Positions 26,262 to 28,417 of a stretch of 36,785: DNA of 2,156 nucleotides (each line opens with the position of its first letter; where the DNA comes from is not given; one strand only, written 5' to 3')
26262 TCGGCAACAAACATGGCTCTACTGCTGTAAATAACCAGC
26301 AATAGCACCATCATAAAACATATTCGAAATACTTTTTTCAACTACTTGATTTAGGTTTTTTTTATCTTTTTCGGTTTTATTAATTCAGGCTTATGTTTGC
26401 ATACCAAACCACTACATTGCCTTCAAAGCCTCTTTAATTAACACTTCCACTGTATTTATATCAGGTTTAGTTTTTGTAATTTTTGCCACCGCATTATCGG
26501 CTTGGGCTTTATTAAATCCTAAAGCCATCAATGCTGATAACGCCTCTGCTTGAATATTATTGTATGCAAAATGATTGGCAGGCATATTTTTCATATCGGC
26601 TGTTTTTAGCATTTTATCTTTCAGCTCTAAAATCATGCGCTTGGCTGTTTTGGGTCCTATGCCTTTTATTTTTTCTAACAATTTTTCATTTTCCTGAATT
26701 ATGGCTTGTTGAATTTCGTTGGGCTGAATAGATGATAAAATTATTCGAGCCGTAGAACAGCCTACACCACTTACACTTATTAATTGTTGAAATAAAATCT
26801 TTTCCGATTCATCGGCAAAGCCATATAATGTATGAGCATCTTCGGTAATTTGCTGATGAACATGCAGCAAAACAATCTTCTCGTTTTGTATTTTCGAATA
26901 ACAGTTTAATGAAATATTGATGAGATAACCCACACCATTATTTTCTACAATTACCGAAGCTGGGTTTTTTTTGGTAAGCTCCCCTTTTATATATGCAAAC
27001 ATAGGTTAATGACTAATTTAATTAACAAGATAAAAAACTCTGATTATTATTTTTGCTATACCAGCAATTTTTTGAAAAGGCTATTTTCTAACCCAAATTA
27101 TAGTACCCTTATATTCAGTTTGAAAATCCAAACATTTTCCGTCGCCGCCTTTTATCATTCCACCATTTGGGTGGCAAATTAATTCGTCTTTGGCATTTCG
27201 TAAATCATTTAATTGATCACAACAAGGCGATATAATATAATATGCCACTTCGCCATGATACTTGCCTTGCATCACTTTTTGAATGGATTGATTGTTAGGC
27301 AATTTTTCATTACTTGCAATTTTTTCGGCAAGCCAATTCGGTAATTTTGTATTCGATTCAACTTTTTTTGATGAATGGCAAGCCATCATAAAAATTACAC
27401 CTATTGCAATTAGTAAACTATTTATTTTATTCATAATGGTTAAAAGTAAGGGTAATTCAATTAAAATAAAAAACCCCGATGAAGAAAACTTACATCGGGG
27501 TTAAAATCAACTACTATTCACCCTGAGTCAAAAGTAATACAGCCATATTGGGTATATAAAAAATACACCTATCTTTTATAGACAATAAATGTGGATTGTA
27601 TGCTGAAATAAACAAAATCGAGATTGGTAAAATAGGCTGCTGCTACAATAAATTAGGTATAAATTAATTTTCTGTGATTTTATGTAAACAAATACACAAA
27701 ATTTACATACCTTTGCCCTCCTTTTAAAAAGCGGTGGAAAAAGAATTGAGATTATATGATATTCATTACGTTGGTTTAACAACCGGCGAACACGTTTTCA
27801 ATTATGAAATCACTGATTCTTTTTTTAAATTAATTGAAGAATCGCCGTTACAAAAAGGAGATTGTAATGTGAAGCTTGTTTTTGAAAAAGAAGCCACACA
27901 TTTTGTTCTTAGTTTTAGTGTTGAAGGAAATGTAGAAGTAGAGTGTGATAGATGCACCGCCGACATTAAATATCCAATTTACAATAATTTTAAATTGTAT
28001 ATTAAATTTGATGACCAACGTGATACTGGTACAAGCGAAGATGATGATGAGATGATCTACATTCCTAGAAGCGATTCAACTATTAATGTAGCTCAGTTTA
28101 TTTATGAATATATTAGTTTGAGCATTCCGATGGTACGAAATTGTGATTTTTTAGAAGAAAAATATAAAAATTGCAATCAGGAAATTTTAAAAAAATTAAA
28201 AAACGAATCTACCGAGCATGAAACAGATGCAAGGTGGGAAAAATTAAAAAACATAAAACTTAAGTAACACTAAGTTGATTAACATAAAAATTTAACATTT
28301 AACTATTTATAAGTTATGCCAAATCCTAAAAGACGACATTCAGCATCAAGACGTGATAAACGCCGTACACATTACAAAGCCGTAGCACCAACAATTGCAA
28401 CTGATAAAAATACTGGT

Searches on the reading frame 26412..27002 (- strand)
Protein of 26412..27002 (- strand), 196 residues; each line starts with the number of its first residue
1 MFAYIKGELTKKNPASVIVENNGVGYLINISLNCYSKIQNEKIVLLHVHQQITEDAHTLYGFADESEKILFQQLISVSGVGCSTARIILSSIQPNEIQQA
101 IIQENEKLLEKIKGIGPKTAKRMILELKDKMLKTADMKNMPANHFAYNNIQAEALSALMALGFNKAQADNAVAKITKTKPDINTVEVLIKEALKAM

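Call 7: search_protein_families(library=pfam, proteins=[window:26412-27002:-], max_evalue=0.01)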
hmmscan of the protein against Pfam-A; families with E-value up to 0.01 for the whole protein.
window:26412-27002:- (196 aa): 8 families
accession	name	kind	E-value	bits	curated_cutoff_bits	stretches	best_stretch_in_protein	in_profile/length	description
PF01330.27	RuvA_N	-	3.4e-22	78.7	23.6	1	1-61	1-61/61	RuvA N terminal domain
PF14520.12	HHH_5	-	3.9e-15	56.5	27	1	71-129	1-57/57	Helix-hairpin-helix domain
PF07499.19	RuvA_C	-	1.1e-13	51.9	24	1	151-196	3-46/47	RuvA, C-terminal domain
PF00633.29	HHH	-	2.5e-07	30.6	24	1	100-121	4-25/30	Helix-hairpin-helix motif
PF21176.3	RecR_HhH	-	0.00086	19.5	27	1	109-127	8-26/45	RecR, helix-hairpin-helix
PF12836.13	HHH_3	-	0.0028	18.2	27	0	107-124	14-31/65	Helix-hairpin-helix motif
PF02371.22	Transposase_20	-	0.0039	18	21.3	0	107-129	2-24/87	Transposase IS116/IS110/IS902 family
PF10391.15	DNA_pol_lambd_f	-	0.0063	16.7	29.8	0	107-122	1-16/51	Fingers domain of DNA polymerase lambda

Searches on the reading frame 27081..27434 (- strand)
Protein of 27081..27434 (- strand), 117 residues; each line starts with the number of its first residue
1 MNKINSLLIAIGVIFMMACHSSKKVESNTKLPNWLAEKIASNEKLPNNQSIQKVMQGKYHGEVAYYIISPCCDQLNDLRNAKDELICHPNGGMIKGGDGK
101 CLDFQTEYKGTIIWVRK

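Call 7: search_protein_families(library=pfam, proteins=[window:27081-27434:-], max_evalue=0.01)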
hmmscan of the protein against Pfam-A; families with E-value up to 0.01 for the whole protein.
window:27081-27434:- (117 aa): 2 families
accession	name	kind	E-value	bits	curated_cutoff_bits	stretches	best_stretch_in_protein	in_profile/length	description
PF22311.1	DUF6970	-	2.2e-20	72.7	27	1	43-115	4-77/78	Domain of unknown function (DUF6970)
PF11337.13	DUF3139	-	0.0042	18.1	27.3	1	6-65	6-73/83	Protein of unknown function (DUF3139)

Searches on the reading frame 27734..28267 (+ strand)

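Call 7: search_protein_families(library=pfam, proteins=[window:27734-28267:+], max_evalue=0.01)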
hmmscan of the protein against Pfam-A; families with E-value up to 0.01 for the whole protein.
window:27734-28267:+ (177 aa): 1 family
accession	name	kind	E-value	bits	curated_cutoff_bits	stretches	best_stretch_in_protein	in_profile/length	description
PF02620.22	YceD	-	7.4e-21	74.9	33.2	1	59-175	1-119/119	Large ribosomal RNA subunit accumulation protein YceD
